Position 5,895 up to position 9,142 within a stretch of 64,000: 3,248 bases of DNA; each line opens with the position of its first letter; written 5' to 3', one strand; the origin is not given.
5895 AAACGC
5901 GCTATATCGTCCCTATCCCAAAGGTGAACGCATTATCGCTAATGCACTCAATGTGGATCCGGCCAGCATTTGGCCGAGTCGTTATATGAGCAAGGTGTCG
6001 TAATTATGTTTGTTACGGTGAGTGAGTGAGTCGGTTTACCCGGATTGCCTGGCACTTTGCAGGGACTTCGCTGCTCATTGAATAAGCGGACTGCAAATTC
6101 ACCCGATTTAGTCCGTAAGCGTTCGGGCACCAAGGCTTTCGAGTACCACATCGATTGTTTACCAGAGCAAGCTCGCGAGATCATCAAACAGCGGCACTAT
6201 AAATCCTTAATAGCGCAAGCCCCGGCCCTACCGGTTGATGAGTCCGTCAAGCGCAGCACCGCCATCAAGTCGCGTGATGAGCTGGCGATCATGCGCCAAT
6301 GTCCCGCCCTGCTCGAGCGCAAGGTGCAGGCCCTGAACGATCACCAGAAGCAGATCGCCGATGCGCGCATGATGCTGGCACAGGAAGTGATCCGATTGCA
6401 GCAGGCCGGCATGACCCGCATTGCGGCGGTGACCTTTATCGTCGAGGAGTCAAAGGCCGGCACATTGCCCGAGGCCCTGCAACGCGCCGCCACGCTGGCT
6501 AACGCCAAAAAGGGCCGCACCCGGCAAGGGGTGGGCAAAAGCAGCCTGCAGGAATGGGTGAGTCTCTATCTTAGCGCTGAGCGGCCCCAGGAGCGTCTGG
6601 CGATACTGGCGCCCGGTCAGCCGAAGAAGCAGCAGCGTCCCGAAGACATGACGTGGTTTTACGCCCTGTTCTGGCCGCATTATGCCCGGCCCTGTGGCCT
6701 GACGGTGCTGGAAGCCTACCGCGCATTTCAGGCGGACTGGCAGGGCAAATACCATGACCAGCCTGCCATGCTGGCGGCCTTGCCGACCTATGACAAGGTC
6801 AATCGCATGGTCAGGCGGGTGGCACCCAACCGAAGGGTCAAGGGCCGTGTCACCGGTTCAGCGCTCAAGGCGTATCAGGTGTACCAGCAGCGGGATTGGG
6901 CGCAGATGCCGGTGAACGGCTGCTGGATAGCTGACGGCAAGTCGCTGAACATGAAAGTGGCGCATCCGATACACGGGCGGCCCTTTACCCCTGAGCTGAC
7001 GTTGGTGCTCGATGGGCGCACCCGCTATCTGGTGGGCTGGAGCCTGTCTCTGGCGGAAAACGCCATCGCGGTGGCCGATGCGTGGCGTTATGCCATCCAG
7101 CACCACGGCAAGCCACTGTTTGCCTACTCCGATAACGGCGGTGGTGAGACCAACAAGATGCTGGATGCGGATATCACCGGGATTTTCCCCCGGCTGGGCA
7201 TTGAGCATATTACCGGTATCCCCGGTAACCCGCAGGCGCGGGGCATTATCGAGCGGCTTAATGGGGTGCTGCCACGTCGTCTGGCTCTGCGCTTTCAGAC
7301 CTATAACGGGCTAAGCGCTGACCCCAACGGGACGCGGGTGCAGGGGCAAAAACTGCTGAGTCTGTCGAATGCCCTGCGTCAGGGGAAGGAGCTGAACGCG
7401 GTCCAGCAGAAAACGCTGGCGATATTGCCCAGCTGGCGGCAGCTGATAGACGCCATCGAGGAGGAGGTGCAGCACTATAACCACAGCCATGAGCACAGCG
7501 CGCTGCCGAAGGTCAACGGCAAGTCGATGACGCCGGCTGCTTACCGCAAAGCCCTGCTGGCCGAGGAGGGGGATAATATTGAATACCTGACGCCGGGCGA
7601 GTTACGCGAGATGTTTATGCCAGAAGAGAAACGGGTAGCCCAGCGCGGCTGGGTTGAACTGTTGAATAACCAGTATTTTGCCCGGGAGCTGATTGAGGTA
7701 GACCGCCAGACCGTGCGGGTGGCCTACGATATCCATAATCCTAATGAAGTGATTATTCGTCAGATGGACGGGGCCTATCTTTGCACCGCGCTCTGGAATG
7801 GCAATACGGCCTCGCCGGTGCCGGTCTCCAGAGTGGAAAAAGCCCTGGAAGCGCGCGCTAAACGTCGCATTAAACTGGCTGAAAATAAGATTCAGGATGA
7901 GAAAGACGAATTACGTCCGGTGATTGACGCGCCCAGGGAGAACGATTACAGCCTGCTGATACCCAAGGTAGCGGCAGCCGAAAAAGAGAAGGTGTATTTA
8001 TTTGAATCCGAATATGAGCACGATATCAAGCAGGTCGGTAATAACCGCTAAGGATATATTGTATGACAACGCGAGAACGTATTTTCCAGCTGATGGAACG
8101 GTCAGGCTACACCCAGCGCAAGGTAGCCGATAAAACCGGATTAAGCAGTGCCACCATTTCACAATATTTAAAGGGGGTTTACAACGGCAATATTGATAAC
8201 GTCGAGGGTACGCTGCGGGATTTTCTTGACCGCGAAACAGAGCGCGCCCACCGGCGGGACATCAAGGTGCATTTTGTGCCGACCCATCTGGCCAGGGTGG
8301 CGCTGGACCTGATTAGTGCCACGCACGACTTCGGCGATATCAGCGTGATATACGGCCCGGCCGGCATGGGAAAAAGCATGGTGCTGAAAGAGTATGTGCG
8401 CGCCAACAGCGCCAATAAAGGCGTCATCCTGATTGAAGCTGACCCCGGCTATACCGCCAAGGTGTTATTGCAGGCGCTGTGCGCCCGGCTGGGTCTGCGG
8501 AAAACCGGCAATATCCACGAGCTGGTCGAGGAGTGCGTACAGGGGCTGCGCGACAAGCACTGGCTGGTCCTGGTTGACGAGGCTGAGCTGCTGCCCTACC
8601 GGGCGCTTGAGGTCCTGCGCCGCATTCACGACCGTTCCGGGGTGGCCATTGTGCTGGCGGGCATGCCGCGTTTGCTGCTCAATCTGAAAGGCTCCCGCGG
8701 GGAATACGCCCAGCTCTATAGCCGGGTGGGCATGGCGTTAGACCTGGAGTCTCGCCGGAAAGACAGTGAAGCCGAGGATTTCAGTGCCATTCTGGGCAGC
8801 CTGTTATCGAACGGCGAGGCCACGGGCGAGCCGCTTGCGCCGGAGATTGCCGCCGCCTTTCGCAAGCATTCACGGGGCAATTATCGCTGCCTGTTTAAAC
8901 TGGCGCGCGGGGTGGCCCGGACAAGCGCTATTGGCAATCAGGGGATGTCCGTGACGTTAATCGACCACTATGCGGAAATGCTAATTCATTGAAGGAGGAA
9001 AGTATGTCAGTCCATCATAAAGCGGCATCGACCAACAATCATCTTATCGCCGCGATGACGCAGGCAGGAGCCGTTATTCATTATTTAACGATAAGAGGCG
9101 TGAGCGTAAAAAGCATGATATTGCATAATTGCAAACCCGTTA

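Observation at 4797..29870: Mu-like prophage lies between glpR and a 5'-truncated malQ with no target-site duplication, suggesting a transposition-associated deletion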

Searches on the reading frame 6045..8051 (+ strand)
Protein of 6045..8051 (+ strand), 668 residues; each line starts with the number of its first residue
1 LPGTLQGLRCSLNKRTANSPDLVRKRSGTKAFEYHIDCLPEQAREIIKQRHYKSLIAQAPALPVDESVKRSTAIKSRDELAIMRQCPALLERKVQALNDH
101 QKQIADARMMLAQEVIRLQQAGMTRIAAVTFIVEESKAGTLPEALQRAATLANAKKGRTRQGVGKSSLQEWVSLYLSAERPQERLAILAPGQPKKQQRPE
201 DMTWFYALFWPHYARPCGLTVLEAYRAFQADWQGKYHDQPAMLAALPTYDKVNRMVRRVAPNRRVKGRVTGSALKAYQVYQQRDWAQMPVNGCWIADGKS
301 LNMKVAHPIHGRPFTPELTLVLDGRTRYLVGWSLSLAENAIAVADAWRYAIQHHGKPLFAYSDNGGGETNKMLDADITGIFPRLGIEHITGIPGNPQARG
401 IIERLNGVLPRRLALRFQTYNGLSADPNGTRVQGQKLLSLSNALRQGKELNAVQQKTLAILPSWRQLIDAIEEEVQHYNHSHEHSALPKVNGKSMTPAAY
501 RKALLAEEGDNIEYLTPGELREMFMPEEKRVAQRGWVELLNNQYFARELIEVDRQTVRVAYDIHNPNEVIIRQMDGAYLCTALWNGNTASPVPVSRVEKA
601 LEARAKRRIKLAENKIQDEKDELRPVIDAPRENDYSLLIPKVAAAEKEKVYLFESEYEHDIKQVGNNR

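Call 9: search_protein_families(library=pfam, proteins=[window:6045-8051:+], max_evalue=0.01)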
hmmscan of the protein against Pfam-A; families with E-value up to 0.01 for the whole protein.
window:6045-8051:+ (668 aa): 4 families
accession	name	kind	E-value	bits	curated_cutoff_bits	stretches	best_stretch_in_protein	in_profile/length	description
PF09299.17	Mu-transpos_C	-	4.2e-15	55.9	21.7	1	522-581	2-61/61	Mu transposase, C-terminal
PF00665.32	rve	-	8.2e-06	26.5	32.6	1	318-396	26-102/102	Integrase core domain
PF13683.12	rve_3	-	2e-05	24.7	26.5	0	462-487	37-62/67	Integrase core domain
PF02316.22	HTH_Tnp_Mu_1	-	0.00094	20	23.3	1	24-131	28-125/134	Mu DNA-binding domain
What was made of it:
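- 6045..8051 (+): MuA-type DDE transposase, apparently intact (668-aa ORF; gene caller starts it at 6291). Pfam Mu-transpos_C 4e-15; rve and HTH_Tnp_Mu_1 match below their curated cut-offs (call 9).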

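Call 22: find_related_loci(query=window:6045-8051:+, collection=viral_contigs, flank=4000)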
Query window:6045-8051:+ (668 aa) in viral_contigs; peptide patterns used: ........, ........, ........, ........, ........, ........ (x = any residue, [..] = any of these).
125 stretches matched a pattern; 123 encode a relative of the query (tblastn E <= 1e-3); the best 80 are kept; 80 distinct loci.
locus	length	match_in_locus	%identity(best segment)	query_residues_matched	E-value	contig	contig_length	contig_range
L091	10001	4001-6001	94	1-668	0e+0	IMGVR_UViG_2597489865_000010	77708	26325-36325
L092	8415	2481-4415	93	1-646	0e+0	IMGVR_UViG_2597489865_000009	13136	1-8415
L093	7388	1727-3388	93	1-555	0e+0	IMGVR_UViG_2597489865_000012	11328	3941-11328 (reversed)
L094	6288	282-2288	68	1-668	0e+0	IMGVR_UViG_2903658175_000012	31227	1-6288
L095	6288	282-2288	68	1-668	0e+0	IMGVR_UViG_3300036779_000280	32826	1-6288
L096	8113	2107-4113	66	1-668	0e+0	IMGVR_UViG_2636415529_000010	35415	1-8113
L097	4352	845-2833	62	1-666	0e+0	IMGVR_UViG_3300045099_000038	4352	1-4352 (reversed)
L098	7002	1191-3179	62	1-666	0e+0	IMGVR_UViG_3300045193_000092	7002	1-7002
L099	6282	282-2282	58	1-666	0e+0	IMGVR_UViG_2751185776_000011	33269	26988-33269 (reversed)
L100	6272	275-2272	58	1-666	0e+0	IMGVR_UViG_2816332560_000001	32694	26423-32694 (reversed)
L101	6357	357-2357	58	1-666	0e+0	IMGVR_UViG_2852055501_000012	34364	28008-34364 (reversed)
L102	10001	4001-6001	58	1-666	0e+0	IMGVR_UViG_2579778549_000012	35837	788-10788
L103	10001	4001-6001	58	1-666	0e+0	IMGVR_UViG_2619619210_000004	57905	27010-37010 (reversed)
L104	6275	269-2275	57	1-668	0e+0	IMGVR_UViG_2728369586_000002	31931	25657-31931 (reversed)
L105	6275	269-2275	57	1-668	0e+0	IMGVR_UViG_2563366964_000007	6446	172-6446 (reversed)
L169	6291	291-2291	44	1-657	2e-171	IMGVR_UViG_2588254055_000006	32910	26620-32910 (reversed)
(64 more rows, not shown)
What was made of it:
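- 6045..8051 (+): 93-94% identical copies in IMG genome 2597489865 (call 22).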

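Call 33: search_protein_families(library=ncbifam, proteins=[window:6045-8051:+], max_evalue=0.00001)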
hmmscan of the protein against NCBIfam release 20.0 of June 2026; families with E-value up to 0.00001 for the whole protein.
window:6045-8051:+ (668 aa): 3 families
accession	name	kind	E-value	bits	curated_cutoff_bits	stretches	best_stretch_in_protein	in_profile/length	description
NF033577.2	transpos_IS481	equivalog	8.7e-12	45.1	224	1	290-420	128-249/284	IS481 family transposase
NF033516.0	transpos_IS3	equivalog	4.1e-11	42.7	160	1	258-413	183-328/369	IS3 family transposase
NF033594.2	transpos_ISNCY_2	equivalog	9.9e-07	28.2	250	1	318-417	149-254/368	ISNCY family transposase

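Call 44: search_dna_similar(query=window:6045-8051:+, collection=phages, mode=protein, max_rows=15)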
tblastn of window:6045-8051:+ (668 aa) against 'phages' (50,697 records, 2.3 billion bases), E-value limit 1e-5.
Records with a match: 243; places in all: 243; records where one place covers at least 80% of the query: 137.
Best place of each record, by identity: <60% 243.
By first word of the organism name: Pseudomonas 120; Ralstonia 91; Bacteriophage 5; Burkholderia 4; Klebsiella 3; Yersinia 3; Rhodobacter 3; Bacillus 3; Mannheimia 2; Haemophilus 2; and 6 more.
By host as written in the record: Ralstonia solanacearum 64; - 39; Pseudomonas aeruginosa 33; Pseudomonas aeruginosa PA14 32; Ralstonia solanacearum Race 3, Biovar 1 6; Bacillus alcalophilus CGMCC 1.3604 3; Klebsiella pneumoniae 2; Yersinia pestis EV76-CN 2; and 52 more.
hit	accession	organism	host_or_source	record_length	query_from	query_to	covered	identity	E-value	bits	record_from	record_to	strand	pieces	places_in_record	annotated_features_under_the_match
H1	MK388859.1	Klebsiella phage ST405-OXA48phi1.1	Klebsiella pneumoniae ST405-OXA48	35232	33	668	95%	54.4%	0e+0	710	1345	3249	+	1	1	transposase/ integrase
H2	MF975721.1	Pseudomonas phage VW-6B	Pseudomonas fluorescens W-6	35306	1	666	100%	49.7%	0e+0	635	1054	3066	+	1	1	transposase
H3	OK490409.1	Klebsiella phage Kp4852-3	Klebsiella pneumoniae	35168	1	668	100%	49.3%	0e+0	664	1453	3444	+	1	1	record has no annotation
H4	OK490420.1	Klebsiella phage Kp4866-3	Klebsiella pneumoniae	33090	1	657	98%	44.3%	6e-168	538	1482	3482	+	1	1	record has no annotation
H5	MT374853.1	Yersinia phage vB_YpM_5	Yersinia pestis EV76-CN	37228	1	628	94%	44.1%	2e-160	517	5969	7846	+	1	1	hypothetical protein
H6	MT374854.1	Yersinia phage vB_YpM_6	Yersinia pestis EV76-CN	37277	1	628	94%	44.1%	2e-160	517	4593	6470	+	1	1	hypothetical protein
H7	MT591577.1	Yersinia phage vB_YpM_Tongde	Yersinia pestis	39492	1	613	92%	44.3%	5e-164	527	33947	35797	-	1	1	hypothetical protein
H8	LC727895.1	Stx1a-converting phage Stx1_JNE122137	-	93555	1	628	94%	42.7%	2e-156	506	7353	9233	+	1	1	region of the inserted Bacteriophage Mu-like phage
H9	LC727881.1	Stx2c-converting phage Stx2c_JNE082796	-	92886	1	628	94%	42.7%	2e-156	505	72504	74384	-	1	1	region of the inserted Bacteriophage Mu-like phage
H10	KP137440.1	Mannheimia phage vB_MhM_3927AP2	Mannheimia haemolytica 3927A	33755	31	658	94%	41.0%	6e-138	452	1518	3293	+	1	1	transposase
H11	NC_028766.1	Mannheimia phage vB_MhM_3927AP2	Mannheimia haemolytica 3927A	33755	31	658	94%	41.0%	6e-138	452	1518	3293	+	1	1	transposase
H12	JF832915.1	Haemophilus phage SuMu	Haemophilus parasuis 34086b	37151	2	650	97%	39.5%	2e-128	424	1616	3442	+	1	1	phage transposase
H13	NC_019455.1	Haemophilus phage SuMu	Haemophilus parasuis 34086b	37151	2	650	97%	39.5%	2e-128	424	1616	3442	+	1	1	transposase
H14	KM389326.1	Pseudomonas phage F_KK2074sp/Pa1651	-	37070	1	650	97%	30.6%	3e-64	236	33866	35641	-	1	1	record has no annotation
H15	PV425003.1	Pseudomonas phage vB_PaeM_GXNNB6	Pseudomonas aeruginosa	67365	1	650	97%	30.6%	5e-63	233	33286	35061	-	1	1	transposase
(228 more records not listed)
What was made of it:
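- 6045..8051 (+): 54% identical to Klebsiella phage ST405-OXA48phi1.1 (call 44).
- On Mu-like transposable phage (Mu-type transposition module): There are 243 tblastn matches to phage records; the listed best matches are Mu-like phages or are annotated as transposase (call 44).
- Closest known: Bacteriophage Mu and Mu-promoted adjacent deletions. Different: MuA is only distantly related; Mu itself is not among the 15 listed matches, which run from 54% down to 31% identity (call 44).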

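Call 73: search_protein_families(library=pfam, proteins=[L093:3907-4992:+, L093:3396-3959:+], max_evalue=0.001)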
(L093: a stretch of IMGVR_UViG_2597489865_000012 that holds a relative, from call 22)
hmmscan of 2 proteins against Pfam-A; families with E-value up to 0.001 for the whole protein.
L093:3907-4992:+ (361 aa): 1 family
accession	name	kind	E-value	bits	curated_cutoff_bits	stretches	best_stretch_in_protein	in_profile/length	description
PF04233.19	Phage_Mu_F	-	1.2e-26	94.1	29.6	1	71-198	3-111/112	Phage Mu protein F like protein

L093:3396-3959:+ (187 aa): 1 family
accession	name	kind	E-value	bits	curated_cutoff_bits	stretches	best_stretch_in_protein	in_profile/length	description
PF06074.18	Portal_Mu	-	2.5e-06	27.5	23.9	1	2-60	271-326/336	Portal protein of Mu bacteriophage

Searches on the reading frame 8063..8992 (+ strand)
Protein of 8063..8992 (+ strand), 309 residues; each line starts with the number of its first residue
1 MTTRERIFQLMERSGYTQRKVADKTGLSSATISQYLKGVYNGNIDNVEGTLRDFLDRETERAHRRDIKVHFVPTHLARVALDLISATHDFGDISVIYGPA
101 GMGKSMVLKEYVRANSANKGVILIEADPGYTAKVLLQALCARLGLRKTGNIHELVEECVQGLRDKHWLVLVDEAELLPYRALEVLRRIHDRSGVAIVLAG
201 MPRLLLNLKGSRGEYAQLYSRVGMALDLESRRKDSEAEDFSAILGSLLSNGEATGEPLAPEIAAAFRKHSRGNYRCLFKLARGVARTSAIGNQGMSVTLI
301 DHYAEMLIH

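Call 9: search_protein_families(library=pfam, proteins=[window:8063-8992:+], max_evalue=0.01)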
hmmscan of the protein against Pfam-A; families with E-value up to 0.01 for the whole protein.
window:8063-8992:+ (309 aa): 19 families
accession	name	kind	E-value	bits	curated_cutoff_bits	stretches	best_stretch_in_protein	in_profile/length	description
PF13401.12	AAA_22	-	4.6e-21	75.9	27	1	93-204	7-126/130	AAA domain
PF13604.12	AAA_30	-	2.7e-09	37.5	27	1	91-201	17-124/191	AAA domain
PF13191.12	AAA_16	-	1.6e-06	29.1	32.6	1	81-190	13-157/167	AAA ATPase domain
PF01381.28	HTH_3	-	5.8e-06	26.7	23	1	9-41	3-35/55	Helix-turn-helix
PF25199.1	nSTAND_NTPase5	-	2.1e-05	24.8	34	1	91-199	41-131/145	Novel STAND NTPase 5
PF05621.17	TniB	-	4.4e-05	23.4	22.4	1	95-208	39-169/189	Bacterial TniB protein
PF13560.12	HTH_31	-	5.7e-05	23.8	27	1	9-38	8-37/64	Helix-turn-helix domain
PF24389.1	ORC-CDC6-like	-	0.00014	21.2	27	0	154-185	205-236/571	ORC-CDC6-like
PF13173.12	AAA_14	-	0.00032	21.1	27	1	93-206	4-103/129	AAA domain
PF13412.12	HTH_24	-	0.00032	20.6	21.9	1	9-37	11-39/48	Winged helix-turn-helix DNA-binding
PF13245.12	AAA_19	-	0.00096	19.8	25.1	1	93-196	13-122/134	AAA domain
PF01371.25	Trp_repressor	-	0.0019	18.7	27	1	1-34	35-68/88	Trp repressor protein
PF01637.24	ATPase_2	-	0.0024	18.2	33.2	1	91-122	20-52/225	ATPase domain predominantly from Archaea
PF09848.15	SLFN-g3_helicase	-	0.0037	17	24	1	93-202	3-124/354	Schlafen group 3, DNA/RNA helicase domain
PF00931.28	NB-ARC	-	0.0039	16.9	23.5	1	78-172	7-107/248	NB-ARC domain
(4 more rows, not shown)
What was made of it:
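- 8063..8992 (+): MuB-like AAA+ target-DNA activator, apparently intact. Pfam AAA_22 and TniB (call 9).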

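Call 27: find_encoding_contigs(protein=window:8063-8992:+, flank=10000, max_places=10)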
Protein window:8063-8992:+ (309 aa): 1 contig read that carries it; 1 place shown.
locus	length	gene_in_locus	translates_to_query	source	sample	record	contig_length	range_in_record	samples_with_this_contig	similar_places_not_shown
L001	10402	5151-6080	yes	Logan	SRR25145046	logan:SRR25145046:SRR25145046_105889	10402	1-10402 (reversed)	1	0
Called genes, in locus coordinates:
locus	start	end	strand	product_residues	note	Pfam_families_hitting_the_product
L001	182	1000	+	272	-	PF12122:Rhomboid_N, PF01694:Rhomboid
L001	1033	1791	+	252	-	PF08220:HTH_DeoR, PF08279:HTH_11 (weak), PF00392:GntR (faint), PF00455:DeoRC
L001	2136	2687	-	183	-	-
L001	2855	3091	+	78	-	PF13693:HTH_35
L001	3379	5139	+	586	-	PF13683:rve_3 (faint), PF00665:rve (faint), PF09299:Mu-transpos_C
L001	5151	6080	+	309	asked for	PF01381:HTH_3 (weak), PF13191:AAA_16 (faint), PF13604:AAA_30, PF13401:AAA_22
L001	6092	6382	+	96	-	-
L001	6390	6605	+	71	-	-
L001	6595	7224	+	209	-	PF11363:DUF3164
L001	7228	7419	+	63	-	-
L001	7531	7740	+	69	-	-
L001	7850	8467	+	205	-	PF16473:Rv2179c-like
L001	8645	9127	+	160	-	PF05069:Phage_tail_S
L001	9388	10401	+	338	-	?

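Call 33: search_protein_families(library=ncbifam, proteins=[window:8063-8992:+], max_evalue=0.00001)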
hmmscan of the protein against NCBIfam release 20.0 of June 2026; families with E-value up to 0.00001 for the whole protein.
window:8063-8992:+ (309 aa): 1 family
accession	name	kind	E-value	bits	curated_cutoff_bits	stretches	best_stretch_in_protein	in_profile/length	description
NF040586.1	FxSxx_TPR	equivalog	8.6e-07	27.8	300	1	83-175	22-114/830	FxSxx-COOH system tetratricopeptide repeat protein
